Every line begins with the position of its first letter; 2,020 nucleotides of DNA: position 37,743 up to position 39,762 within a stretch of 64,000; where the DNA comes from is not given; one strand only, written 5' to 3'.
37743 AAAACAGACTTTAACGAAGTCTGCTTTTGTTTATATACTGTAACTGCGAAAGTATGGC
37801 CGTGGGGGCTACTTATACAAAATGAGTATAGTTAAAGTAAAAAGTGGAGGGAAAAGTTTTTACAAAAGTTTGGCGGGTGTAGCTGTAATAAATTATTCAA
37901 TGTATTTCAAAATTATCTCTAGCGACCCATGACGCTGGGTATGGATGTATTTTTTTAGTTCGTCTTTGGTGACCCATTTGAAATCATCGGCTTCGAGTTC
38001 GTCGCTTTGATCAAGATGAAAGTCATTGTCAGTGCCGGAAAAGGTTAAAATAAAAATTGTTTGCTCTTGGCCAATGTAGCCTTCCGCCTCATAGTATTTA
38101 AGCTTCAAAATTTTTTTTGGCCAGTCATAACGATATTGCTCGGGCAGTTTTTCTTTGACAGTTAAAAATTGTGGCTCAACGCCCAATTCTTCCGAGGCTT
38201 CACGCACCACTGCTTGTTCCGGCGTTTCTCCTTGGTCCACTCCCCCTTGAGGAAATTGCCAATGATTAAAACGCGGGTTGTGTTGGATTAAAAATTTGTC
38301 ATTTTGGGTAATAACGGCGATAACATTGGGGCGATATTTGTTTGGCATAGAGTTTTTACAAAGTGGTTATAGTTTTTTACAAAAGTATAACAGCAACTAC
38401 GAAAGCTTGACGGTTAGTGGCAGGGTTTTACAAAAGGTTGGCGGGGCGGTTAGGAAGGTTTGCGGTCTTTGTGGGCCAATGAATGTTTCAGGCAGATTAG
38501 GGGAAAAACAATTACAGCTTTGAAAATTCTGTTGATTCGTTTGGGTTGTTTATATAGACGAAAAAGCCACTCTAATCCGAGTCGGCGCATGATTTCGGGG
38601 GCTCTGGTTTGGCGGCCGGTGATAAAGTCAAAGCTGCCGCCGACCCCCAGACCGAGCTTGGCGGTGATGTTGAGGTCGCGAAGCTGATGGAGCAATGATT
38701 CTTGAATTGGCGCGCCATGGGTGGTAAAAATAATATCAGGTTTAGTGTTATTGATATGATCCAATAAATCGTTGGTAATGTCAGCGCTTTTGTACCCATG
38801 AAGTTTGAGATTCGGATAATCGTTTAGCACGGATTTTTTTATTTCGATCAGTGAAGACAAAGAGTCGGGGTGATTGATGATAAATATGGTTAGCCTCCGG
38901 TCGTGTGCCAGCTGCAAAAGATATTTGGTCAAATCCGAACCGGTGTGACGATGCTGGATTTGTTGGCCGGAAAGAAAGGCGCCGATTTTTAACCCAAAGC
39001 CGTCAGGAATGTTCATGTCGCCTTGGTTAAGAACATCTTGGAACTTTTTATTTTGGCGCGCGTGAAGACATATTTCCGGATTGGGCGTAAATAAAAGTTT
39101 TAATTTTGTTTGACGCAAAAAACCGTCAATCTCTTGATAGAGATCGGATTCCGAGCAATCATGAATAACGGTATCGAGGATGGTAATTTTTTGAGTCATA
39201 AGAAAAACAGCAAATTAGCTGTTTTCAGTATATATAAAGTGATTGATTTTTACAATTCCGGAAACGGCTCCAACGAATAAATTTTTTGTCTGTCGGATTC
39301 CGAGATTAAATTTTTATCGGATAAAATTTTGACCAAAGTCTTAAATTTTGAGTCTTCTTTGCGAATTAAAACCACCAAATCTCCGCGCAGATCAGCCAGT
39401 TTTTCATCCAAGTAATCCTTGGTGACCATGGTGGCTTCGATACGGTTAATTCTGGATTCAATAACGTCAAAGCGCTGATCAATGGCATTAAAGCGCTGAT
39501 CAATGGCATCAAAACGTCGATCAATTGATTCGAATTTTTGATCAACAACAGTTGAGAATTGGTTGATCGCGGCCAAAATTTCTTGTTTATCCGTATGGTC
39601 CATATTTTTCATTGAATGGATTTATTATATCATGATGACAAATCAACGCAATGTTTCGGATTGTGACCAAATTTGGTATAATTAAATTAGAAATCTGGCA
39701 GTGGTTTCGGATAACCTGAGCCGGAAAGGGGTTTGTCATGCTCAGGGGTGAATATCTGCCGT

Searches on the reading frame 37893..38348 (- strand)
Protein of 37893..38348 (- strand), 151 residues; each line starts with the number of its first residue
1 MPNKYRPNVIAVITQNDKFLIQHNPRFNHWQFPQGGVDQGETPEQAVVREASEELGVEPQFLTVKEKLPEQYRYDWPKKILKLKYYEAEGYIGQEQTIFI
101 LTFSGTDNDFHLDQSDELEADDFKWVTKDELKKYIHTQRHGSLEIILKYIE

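Call 12: search_protein_families(library=pfam, proteins=[window:37893-38348:-])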
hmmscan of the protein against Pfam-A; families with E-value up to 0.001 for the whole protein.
window:37893-38348:- (151 aa): 2 families
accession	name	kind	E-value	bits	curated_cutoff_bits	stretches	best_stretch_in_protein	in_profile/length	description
PF00293.34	NUDIX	-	1.6e-22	80.4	21.1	1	4-139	1-126/134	NUDIX domain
PF14815.12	NUDIX_4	-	1.3e-07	31.8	35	1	11-134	4-101/113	NUDIX domain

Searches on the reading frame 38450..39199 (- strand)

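Call 12: search_protein_families(library=pfam, proteins=[window:38450-39199:-])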
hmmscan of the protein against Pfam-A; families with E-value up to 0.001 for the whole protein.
window:38450-39199:- (249 aa): 2 families
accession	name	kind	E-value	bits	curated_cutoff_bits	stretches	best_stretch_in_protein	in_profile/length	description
PF03808.19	Glyco_tran_WecG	-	9.3e-40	136.6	27.4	1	61-225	2-167/168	Glycosyl transferase WecG/TagA/CpsF family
PF02585.22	PIG-L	-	0.00085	20.3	28.2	0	119-162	67-110/129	GlcNAc-PI de-N-acetylase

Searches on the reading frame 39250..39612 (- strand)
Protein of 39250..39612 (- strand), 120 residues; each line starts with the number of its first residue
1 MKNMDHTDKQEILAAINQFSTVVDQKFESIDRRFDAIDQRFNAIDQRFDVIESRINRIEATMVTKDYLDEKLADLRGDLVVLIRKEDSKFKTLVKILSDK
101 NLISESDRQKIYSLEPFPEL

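Call 63: search_protein_families(library=pfam, proteins=[window:39250-39612:-])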
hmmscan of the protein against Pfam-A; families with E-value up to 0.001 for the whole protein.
window:39250-39612:- (120 aa): 3 families
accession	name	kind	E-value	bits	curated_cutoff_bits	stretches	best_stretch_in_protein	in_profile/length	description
PF01601.21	CoV_S2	-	4.4e-05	22.8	40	1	13-75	230-292/521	Coronavirus spike glycoprotein S2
PF11172.13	DUF2959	-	0.00021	22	26.8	1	8-75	30-95/190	Protein of unknown function (DUF2959)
PF18982.5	JetA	-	0.00028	20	26.2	1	24-85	227-289/434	Wadjet protein JetA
